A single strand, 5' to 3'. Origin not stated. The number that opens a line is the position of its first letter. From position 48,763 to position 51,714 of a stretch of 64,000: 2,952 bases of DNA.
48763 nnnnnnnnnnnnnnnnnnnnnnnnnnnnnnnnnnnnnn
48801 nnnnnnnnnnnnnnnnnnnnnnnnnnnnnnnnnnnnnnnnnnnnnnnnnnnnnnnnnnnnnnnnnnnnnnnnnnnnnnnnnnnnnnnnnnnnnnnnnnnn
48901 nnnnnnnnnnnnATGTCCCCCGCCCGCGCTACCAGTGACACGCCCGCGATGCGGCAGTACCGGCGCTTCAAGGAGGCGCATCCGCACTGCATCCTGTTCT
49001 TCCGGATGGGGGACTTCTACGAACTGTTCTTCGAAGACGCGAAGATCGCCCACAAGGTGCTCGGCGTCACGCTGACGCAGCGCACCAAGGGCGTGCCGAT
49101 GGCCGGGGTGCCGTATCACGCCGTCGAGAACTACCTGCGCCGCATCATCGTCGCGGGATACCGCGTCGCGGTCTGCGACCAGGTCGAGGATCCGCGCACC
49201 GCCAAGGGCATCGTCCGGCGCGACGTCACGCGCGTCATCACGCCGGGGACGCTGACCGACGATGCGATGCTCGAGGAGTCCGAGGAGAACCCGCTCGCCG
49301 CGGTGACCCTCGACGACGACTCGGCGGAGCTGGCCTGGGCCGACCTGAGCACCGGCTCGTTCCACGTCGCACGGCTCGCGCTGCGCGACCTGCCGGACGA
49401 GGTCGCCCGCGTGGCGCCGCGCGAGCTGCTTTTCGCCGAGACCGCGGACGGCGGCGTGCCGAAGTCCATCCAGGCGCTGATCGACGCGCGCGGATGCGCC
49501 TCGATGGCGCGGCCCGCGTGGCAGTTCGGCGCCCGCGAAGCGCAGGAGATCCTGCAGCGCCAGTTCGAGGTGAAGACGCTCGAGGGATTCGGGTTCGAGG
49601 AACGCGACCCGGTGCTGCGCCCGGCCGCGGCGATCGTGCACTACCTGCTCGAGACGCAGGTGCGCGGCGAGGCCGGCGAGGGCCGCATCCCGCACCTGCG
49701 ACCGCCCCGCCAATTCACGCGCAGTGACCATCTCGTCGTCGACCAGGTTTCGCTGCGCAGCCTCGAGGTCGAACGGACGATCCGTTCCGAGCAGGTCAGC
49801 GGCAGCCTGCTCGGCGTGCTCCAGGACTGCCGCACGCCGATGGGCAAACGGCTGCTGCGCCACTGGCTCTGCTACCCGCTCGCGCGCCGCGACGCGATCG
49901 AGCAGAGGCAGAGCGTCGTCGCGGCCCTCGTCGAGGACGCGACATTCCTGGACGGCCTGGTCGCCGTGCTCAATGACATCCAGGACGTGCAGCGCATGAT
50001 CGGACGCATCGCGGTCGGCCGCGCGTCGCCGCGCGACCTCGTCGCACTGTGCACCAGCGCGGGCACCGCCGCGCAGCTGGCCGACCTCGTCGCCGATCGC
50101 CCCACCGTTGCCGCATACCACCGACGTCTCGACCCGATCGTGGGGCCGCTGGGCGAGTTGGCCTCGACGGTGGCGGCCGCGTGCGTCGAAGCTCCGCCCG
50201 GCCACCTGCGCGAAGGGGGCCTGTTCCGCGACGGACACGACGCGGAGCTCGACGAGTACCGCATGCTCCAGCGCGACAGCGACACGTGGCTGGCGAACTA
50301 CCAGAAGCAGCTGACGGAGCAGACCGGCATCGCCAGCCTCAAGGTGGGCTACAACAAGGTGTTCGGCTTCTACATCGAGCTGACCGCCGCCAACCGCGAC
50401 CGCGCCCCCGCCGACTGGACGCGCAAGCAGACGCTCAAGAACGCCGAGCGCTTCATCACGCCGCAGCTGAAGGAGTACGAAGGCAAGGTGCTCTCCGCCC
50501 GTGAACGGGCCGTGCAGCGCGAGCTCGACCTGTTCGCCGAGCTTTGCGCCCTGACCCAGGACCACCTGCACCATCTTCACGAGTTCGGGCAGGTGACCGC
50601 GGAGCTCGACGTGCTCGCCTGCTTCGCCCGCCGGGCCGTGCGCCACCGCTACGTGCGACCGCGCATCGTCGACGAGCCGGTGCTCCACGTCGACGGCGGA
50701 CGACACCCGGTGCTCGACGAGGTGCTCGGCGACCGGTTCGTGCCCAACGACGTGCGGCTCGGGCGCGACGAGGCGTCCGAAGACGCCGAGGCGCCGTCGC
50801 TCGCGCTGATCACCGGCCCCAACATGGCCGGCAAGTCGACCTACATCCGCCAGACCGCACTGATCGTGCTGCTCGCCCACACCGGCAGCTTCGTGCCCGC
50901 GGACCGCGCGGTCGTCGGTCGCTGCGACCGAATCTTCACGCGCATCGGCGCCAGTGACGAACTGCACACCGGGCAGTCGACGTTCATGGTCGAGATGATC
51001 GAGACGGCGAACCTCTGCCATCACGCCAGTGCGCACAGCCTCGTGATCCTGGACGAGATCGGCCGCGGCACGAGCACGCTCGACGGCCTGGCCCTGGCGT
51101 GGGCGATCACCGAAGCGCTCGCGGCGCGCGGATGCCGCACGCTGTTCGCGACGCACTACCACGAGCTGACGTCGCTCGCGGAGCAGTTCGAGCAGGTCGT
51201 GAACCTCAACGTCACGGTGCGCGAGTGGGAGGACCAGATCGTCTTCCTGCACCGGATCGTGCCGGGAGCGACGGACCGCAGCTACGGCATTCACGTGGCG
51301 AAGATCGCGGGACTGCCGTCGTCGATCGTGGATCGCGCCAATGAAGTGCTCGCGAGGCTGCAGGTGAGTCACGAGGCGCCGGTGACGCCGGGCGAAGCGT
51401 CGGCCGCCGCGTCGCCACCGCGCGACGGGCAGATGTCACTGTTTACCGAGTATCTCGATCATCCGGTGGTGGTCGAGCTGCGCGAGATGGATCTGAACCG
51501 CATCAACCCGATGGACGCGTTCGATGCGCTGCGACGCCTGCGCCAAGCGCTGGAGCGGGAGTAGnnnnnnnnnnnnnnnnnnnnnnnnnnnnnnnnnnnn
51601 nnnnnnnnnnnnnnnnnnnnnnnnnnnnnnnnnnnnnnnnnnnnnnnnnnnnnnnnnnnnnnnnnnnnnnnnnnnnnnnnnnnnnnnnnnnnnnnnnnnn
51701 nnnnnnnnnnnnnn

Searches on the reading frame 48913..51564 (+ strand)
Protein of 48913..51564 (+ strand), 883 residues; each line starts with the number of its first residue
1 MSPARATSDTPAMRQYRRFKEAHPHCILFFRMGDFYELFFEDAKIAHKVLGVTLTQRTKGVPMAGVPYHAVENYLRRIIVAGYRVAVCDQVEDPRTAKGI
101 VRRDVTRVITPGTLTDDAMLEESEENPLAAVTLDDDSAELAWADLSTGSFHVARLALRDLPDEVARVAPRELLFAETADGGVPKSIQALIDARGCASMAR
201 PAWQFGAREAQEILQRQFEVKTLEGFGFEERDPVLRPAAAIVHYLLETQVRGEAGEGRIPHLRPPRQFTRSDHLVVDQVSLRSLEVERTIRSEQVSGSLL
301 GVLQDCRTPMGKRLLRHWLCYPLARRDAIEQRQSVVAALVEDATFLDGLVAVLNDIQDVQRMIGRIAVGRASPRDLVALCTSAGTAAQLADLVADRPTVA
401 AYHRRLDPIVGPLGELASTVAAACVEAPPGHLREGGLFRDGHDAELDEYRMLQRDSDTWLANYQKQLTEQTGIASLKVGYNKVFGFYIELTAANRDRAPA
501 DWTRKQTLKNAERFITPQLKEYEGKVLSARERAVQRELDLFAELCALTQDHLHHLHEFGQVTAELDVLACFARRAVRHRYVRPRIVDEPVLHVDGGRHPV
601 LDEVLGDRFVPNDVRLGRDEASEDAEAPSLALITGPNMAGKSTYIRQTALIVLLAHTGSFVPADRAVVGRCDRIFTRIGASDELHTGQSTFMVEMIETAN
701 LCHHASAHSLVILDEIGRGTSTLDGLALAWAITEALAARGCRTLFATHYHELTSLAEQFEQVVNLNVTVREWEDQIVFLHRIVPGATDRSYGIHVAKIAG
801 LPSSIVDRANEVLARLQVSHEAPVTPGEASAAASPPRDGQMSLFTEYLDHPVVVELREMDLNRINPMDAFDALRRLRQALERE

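Call 53: search_protein_families(library=pfam, proteins=[window:48913-51564:+], max_evalue=0.0001)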
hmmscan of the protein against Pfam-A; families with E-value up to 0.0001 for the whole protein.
window:48913-51564:+ (883 aa): 5 families
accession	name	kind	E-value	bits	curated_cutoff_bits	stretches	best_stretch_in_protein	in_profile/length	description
PF00488.27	MutS_V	-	2.6e-82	275.8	30.2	1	632-816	2-187/188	MutS domain V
PF01624.25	MutS_I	-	8.3e-43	145.6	20.6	1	10-117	1-112/113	MutS domain I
PF05192.23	MutS_III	-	1.4e-42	146.7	34.1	1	280-572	2-194/194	MutS domain III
PF05190.23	MutS_IV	-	6.9e-28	97.2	22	1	442-532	2-92/92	MutS family domain IV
PF05188.22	MutS_II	-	3.8e-19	69.9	25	1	128-251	3-127/133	MutS domain II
